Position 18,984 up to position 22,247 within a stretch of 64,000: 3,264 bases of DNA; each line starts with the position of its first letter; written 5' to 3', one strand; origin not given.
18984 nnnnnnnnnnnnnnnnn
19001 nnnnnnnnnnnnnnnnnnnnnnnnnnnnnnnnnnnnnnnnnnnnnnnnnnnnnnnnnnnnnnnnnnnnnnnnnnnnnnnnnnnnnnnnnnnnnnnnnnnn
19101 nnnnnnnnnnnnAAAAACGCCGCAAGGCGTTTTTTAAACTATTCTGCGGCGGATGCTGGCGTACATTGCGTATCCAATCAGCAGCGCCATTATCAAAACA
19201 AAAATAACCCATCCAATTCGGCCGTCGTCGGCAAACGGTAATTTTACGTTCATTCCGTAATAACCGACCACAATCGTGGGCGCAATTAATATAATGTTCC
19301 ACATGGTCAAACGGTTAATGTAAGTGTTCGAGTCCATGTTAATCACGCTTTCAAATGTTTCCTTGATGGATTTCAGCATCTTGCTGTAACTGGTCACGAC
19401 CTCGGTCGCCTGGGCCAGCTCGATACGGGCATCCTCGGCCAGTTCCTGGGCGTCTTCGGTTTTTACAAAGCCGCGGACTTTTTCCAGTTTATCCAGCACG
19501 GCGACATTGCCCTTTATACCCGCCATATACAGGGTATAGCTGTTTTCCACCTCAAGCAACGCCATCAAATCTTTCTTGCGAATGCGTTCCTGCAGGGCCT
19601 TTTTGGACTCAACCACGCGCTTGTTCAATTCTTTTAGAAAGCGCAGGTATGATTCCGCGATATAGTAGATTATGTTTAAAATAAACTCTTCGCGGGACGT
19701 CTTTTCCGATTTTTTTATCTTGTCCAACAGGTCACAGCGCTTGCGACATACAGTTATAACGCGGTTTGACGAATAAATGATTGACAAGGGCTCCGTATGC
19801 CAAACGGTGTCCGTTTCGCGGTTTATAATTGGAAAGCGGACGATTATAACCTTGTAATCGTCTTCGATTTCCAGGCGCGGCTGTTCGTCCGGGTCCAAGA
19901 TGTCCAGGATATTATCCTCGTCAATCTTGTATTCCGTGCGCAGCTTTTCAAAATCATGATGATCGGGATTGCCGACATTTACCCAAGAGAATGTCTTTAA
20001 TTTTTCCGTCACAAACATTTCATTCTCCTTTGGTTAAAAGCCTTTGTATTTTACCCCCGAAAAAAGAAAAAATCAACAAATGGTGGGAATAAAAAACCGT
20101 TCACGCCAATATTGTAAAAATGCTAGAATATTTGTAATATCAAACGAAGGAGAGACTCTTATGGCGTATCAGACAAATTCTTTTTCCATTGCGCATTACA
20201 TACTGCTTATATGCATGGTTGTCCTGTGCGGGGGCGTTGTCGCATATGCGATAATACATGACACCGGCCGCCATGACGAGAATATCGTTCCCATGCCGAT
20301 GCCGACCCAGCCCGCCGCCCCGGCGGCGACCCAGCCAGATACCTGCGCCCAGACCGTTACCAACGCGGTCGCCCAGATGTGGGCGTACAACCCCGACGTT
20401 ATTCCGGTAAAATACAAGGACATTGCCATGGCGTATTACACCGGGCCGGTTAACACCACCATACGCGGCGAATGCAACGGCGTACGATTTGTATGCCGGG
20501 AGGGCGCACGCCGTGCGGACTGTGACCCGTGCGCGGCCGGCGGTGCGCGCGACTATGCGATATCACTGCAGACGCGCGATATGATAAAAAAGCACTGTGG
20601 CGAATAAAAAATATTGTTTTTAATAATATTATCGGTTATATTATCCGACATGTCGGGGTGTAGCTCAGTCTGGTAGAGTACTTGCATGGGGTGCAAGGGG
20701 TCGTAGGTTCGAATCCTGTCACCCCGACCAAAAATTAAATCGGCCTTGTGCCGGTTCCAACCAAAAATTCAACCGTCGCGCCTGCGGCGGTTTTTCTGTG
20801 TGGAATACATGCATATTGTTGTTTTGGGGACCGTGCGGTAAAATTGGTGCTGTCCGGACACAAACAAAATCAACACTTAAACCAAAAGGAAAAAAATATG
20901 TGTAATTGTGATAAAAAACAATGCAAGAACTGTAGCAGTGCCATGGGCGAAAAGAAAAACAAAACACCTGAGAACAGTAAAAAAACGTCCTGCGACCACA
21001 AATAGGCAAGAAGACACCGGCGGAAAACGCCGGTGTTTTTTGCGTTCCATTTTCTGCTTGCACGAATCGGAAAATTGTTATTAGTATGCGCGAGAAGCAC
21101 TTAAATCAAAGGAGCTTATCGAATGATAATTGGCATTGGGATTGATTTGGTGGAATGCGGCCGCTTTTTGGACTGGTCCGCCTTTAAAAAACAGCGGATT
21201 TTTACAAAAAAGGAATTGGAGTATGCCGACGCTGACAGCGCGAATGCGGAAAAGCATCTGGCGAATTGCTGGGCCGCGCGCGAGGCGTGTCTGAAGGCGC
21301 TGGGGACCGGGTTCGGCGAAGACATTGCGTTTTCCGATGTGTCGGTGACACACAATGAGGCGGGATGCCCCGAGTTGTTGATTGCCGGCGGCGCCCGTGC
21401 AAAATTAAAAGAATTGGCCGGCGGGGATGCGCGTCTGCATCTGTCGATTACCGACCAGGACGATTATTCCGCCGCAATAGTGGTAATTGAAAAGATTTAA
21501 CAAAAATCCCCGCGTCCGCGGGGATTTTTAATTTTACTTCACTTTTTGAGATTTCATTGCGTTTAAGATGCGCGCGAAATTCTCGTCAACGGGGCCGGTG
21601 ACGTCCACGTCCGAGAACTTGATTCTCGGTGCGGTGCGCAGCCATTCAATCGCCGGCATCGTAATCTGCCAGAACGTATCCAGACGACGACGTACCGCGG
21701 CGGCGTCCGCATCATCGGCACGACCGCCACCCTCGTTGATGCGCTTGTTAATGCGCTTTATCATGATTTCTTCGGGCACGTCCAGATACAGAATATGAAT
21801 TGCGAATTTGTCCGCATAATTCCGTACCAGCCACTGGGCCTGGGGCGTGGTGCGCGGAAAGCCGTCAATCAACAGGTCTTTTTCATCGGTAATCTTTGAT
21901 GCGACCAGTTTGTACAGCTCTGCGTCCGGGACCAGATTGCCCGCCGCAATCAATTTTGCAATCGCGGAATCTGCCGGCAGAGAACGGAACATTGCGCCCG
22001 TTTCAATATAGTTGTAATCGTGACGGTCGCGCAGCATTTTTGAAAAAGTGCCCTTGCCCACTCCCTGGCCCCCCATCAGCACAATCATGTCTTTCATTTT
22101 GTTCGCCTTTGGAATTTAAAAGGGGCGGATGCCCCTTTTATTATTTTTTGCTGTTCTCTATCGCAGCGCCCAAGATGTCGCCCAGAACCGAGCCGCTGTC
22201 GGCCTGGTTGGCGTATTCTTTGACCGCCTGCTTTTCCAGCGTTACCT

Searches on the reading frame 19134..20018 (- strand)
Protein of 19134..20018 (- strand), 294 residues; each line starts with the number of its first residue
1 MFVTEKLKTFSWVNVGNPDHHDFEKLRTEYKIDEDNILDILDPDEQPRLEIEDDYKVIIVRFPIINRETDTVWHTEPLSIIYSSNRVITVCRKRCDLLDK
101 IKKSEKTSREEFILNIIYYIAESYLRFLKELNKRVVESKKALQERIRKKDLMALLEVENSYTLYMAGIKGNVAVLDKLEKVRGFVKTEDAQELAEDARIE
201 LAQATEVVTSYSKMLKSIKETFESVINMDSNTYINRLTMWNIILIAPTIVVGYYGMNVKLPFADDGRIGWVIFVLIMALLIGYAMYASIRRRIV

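Call 70: search_protein_families(library=pfam, proteins=[window:19134-20018:-], max_evalue=0.001)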
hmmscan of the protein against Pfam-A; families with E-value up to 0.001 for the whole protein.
window:19134-20018:- (294 aa): 2 families
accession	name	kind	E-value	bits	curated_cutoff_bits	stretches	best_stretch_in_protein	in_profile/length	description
PF01544.23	CorA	-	4.5e-46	157.9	27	1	9-285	3-287/292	CorA-like Mg2+ transporter protein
PF20990.2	DUF2207_C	-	3.3e-05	24.2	33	1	105-288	24-184/247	Predicted membrane protein (DUF2207) C-terminal domain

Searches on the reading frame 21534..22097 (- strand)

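Call 70: search_protein_families(library=pfam, proteins=[window:21534-22097:-], max_evalue=0.001)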
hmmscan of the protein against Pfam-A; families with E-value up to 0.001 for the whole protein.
window:21534-22097:- (187 aa): 5 families
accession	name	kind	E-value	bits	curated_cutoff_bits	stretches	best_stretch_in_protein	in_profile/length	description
PF00406.28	ADK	-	1.9e-23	83.7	26.8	1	7-154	1-147/151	Adenylate kinase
PF13207.12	AAA_17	-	9.6e-18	65.2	27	1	8-130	1-131/136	AAA domain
PF13671.12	AAA_33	-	8.4e-11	42.8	27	1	4-142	1-140/143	AAA domain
PF13238.12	AAA_18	-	9.6e-07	29.7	29.4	1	5-131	1-123/128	AAA domain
PF02224.24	Cytidylate_kin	-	0.00057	20.1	26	1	8-40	4-36/211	Cytidylate kinase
